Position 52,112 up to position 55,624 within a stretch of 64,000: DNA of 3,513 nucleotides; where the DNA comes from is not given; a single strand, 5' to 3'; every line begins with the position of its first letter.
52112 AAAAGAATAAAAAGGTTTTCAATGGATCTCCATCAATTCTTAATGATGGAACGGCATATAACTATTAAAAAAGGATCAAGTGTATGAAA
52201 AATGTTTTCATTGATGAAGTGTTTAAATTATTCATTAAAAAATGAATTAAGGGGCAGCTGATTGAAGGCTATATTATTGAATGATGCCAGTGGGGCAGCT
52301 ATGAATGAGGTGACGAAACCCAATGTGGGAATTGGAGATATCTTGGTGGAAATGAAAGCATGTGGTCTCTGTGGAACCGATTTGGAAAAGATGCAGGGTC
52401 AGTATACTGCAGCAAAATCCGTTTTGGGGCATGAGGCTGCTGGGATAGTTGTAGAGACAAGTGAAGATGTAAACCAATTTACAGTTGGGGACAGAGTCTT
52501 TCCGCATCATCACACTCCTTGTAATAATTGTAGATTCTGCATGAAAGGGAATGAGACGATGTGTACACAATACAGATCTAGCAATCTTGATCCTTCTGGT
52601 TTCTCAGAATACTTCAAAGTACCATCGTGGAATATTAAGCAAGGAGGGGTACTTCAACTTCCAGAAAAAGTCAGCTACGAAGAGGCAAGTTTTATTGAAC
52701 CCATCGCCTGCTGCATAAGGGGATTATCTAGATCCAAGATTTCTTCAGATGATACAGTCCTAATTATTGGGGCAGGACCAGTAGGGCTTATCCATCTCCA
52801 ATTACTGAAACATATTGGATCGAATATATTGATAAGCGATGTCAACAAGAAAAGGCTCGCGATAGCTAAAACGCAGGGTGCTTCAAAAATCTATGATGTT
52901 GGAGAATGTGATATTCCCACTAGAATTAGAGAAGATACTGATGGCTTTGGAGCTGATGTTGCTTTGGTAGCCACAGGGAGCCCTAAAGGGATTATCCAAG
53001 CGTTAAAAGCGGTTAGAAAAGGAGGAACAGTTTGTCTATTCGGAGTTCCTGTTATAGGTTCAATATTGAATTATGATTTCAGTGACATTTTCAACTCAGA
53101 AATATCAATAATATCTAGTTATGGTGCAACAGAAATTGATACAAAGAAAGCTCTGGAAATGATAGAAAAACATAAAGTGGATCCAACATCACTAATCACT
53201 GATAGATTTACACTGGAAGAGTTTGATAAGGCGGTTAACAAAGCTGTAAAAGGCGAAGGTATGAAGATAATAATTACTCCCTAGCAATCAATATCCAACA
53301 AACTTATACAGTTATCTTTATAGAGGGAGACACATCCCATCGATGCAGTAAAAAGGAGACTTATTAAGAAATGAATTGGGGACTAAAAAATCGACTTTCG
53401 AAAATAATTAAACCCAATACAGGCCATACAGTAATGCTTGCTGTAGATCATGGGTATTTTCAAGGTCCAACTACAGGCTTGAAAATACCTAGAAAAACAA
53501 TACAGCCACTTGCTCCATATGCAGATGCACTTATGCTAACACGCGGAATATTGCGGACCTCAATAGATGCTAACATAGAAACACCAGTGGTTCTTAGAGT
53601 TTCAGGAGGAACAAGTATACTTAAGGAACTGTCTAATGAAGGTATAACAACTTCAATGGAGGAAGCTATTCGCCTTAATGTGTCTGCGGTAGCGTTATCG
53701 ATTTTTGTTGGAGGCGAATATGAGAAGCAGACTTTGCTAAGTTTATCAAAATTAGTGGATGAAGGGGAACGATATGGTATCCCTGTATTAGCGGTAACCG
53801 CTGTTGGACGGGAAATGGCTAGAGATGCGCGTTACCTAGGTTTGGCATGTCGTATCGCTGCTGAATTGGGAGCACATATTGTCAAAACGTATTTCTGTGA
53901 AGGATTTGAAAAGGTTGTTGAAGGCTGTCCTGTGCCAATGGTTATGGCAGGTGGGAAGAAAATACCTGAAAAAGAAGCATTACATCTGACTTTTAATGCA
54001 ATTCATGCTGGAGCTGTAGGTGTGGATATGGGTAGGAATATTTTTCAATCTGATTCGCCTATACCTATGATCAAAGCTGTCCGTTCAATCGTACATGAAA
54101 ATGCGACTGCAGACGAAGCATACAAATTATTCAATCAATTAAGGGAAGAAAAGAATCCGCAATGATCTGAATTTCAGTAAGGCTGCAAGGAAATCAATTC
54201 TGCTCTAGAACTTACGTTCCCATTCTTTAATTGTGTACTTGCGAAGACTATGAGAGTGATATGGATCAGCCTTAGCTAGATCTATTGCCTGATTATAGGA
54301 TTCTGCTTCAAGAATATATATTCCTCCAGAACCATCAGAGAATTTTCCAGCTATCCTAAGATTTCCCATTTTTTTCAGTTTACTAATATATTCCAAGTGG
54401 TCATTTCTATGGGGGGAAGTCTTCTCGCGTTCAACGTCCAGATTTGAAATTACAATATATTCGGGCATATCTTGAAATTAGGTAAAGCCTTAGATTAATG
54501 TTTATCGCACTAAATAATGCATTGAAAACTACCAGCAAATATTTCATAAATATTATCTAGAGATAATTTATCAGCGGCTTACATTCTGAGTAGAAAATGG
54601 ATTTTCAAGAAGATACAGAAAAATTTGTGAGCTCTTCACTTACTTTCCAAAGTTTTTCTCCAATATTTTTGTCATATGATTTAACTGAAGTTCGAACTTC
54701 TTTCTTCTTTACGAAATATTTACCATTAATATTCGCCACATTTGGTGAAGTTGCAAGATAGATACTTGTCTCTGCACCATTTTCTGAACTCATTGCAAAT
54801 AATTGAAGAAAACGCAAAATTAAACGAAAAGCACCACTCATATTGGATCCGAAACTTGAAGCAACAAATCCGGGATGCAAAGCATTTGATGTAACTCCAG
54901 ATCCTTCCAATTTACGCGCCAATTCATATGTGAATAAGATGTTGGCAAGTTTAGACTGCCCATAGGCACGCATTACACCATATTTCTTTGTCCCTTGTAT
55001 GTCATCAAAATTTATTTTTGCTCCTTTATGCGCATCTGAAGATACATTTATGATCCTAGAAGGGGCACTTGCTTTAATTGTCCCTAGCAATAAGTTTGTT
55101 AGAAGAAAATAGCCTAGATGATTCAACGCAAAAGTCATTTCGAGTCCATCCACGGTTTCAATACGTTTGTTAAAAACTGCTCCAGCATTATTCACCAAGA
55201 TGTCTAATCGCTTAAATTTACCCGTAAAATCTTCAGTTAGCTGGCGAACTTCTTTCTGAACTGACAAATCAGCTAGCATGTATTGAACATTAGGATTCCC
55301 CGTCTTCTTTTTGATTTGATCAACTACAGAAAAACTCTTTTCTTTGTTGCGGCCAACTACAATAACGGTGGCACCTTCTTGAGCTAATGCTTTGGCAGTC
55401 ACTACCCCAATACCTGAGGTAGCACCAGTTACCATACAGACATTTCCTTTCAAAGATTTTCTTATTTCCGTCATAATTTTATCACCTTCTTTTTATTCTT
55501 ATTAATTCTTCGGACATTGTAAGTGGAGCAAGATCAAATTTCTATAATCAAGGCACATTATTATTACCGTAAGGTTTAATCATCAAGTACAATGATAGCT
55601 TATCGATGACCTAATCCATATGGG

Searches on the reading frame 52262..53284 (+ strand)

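Call 52: search_protein_families(library=pfam, proteins=[window:52262-53284:+], max_evalue=0.00001)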
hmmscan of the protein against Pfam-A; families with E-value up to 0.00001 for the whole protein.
window:52262-53284:+ (340 aa): 3 families
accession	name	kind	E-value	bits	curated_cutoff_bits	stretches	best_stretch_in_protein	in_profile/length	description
PF08240.17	ADH_N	-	1.3e-24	86.9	23.5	1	25-124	3-98/104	Alcohol dehydrogenase GroES-like domain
PF00107.32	ADH_zinc_N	-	1.9e-23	83.2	31.8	1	173-302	1-128/129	Zinc-binding dehydrogenase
PF16912.11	Glu_dehyd_C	-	6.5e-12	45.8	34.9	1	161-327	29-200/211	Glucose dehydrogenase C-terminus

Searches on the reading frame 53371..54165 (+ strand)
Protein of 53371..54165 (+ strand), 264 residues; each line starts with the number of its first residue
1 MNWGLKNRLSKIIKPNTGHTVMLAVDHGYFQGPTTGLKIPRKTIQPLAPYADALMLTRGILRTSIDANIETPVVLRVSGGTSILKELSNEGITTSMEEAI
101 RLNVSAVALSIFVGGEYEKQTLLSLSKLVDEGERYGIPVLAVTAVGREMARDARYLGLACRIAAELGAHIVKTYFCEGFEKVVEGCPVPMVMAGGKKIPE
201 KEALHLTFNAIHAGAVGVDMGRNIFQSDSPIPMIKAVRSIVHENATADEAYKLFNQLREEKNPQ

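Call 53: search_protein_families(library=pfam, proteins=[window:53371-54165:+], max_evalue=0.0001)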
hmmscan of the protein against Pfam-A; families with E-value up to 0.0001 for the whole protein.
window:53371-54165:+ (264 aa): 1 family
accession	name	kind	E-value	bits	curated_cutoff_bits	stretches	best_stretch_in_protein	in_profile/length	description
PF01791.15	DeoC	-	1.2e-22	81.1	23.8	1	20-227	1-229/229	DeoC/LacD family aldolase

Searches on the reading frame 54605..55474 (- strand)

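Call 53: search_protein_families(library=pfam, proteins=[window:54605-55474:-], max_evalue=0.0001)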
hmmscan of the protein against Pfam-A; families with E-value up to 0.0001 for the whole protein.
window:54605-55474:- (289 aa): 4 families
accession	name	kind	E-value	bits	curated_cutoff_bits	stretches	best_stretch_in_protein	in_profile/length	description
PF00106.31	adh_short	-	6.2e-35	120.9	26.6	1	12-209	2-187/195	short chain dehydrogenase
PF13561.12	adh_short_C2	-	1.5e-25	90.6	27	1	17-218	1-190/236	Enoyl-(Acyl carrier protein) reductase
PF08659.16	KR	-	1.3e-09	38.6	22.6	1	13-110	3-102/180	KR domain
PF01370.27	Epimerase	-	7.1e-07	29.3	20.9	1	14-188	2-159/240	NAD dependent epimerase/dehydratase family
